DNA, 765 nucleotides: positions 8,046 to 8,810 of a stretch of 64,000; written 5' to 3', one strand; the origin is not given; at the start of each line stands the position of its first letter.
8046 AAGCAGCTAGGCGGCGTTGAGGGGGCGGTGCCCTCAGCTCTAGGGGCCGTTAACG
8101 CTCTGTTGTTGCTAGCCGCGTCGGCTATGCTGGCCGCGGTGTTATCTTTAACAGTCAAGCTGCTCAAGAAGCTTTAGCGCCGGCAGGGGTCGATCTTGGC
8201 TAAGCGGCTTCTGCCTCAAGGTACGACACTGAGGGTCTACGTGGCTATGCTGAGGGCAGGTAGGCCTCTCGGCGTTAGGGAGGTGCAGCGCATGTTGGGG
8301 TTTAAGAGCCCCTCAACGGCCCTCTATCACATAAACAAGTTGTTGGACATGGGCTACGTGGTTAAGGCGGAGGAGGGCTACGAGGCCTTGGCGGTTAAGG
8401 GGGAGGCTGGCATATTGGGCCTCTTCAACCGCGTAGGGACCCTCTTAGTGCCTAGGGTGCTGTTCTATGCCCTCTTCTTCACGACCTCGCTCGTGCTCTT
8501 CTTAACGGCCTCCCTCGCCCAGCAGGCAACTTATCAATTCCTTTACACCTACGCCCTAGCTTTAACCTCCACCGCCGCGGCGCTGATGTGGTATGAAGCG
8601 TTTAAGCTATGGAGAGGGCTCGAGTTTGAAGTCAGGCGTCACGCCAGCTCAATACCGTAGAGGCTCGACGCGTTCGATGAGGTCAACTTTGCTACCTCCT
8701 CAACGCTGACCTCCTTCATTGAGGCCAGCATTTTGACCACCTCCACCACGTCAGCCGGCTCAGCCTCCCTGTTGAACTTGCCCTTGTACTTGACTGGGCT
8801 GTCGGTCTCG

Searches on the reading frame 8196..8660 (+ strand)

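Call 10: search_protein_families(library=pfam, proteins=[window:8196-8660:+])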
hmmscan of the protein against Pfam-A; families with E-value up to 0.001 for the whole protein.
window:8196-8660:+ (154 aa): 1 family
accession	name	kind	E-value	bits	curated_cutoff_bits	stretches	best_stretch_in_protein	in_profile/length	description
PF01726.22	LexA_DNA_bind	-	0.0005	20.2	23.7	0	20-55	21-56/65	LexA DNA binding domain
